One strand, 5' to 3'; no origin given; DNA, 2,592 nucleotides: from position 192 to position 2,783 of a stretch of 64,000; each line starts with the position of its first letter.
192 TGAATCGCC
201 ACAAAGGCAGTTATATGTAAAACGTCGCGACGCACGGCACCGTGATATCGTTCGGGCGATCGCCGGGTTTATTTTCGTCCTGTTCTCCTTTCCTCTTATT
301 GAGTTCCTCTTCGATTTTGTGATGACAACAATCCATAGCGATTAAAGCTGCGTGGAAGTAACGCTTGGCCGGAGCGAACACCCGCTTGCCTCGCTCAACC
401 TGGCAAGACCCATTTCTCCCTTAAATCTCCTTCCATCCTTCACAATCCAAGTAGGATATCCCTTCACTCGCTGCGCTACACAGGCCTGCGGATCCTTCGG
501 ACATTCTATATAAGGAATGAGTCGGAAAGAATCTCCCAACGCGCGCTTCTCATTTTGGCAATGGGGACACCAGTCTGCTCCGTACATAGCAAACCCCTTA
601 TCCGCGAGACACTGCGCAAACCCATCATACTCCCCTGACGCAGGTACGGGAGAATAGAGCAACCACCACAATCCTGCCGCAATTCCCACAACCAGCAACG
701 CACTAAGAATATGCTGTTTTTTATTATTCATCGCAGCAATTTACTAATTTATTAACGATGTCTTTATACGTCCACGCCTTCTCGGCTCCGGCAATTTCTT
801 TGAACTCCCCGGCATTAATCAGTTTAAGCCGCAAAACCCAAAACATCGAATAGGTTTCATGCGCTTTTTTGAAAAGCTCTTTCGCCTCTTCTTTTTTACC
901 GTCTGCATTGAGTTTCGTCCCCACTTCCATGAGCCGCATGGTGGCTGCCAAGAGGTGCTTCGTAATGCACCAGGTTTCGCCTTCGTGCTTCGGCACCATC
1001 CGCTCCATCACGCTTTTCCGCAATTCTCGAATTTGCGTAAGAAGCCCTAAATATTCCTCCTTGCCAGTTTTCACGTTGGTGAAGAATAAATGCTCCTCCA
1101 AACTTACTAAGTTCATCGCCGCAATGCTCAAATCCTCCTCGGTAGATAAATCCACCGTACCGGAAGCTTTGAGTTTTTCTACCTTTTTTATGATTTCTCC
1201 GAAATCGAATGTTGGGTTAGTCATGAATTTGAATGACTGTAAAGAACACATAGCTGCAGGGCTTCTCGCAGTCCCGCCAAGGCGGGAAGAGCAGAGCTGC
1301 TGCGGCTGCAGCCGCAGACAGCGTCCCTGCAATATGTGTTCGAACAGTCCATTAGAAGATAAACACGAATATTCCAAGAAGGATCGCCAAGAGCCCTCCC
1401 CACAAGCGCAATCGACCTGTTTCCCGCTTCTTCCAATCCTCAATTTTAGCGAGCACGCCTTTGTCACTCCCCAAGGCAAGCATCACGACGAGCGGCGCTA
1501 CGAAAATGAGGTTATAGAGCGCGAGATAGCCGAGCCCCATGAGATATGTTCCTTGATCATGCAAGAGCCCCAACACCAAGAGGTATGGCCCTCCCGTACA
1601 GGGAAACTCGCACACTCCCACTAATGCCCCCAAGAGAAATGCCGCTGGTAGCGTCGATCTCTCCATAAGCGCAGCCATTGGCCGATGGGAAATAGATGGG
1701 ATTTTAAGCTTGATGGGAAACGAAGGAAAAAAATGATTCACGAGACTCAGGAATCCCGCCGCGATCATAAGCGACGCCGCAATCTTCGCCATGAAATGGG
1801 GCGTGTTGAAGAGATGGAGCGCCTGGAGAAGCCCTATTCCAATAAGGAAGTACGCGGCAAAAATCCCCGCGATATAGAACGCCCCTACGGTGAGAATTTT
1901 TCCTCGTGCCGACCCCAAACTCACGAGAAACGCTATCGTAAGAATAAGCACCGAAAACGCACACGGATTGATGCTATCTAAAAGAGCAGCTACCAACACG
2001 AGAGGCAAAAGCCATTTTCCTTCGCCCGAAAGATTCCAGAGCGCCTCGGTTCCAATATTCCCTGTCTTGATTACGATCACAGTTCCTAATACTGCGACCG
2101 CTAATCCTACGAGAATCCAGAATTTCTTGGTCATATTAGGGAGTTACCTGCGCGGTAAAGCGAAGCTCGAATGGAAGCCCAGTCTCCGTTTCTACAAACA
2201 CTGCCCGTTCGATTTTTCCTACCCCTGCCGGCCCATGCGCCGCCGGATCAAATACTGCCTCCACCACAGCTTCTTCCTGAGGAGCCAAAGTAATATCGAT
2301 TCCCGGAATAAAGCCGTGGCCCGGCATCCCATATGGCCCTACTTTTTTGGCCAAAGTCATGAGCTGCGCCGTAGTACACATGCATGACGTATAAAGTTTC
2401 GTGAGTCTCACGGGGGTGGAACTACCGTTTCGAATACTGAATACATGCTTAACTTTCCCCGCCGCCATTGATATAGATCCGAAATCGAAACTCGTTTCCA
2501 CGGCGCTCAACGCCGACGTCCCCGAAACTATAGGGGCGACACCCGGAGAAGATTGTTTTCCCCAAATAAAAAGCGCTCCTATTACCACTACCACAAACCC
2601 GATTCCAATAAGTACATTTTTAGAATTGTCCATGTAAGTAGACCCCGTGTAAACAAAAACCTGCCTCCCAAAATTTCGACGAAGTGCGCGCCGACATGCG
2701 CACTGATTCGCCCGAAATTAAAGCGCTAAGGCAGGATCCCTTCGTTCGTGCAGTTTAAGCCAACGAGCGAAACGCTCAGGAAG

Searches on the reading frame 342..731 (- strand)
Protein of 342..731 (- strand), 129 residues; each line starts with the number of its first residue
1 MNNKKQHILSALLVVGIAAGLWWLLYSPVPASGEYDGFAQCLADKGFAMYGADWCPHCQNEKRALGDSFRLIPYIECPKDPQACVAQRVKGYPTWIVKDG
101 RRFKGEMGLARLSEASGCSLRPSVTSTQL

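Call 77: search_protein_families(library=pfam, proteins=[window:342-731:-], max_evalue=0.01)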
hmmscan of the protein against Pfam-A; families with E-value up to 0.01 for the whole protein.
window:342-731:- (129 aa): 1 family
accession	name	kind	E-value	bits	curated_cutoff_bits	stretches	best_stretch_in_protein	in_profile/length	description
PF00085.26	Thioredoxin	-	0.0067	16.9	23.5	0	50-104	25-86/103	Thioredoxin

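Call 79: search_solved_structures(query=window:345-731:-, max_evalue=0.1)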
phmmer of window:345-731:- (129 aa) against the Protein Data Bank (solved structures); distinct sequences matched with E-value up to 0.1: 17.
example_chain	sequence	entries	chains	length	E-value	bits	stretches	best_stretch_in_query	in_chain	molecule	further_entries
3kp9_A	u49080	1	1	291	1.7e-17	66.9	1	9-121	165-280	VKORC1/thioredoxin domain protein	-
3kp8_A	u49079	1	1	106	1.7e-17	66.9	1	37-121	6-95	VKORC1/thioredoxin domain protein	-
4nv2_A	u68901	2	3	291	1.8e-17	66.8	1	9-121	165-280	VKORC1/thioredoxin domain protein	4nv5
4nv6_A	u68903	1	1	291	3e-16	62.8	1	9-121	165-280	VKORC1/thioredoxin domain protein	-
8eky_M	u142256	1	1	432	9.8e-13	51.5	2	46-101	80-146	Thioredoxin domain-containing protein 5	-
3wgd_A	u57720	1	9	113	0.00012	25.3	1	46-101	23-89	Thioredoxin domain-containing protein 5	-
3wge_A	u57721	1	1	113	0.00076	22.7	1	46-114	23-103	Thioredoxin domain-containing protein 5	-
2lrc_A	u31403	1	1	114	0.0038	20.4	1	42-103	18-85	Probable thioredoxin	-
3wgx_A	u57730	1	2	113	0.013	18.7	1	46-114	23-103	Thioredoxin domain-containing protein 5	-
3uvt_A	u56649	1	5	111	0.042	17.1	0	46-103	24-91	Thioredoxin domain-containing protein 5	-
2b5e_A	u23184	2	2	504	0.043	17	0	44-95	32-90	Protein disulfide-isomerase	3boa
9tpa_B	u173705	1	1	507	0.047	16.9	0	44-100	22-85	Protein disulfide-isomerase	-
29te_B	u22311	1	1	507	0.047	16.9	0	44-100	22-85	Protein disulfide-isomerase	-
3uj1_A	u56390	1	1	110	0.048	16.8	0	46-103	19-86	Thioredoxin domain-containing protein 5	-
8zpw_B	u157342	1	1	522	0.051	16.8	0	44-95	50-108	Protein disulfide-isomerase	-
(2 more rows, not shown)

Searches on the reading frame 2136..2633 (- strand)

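Call 77: search_protein_families(library=pfam, proteins=[window:2136-2633:-], max_evalue=0.01)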
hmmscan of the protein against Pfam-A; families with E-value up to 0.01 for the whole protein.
window:2136-2633:- (165 aa): 2 families
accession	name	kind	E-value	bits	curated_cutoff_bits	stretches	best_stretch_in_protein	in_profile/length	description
PF07610.17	DUF1573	-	3.6e-11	43.4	26.1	1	44-91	3-49/98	Protein of unknown function (DUF1573)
PF22544.2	HYDIN_VesB_CFA65-like_Ig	-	0.003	18.2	25.5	0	46-90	7-52/100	HYDIN/CFA65/VesB-like, Ig-like domain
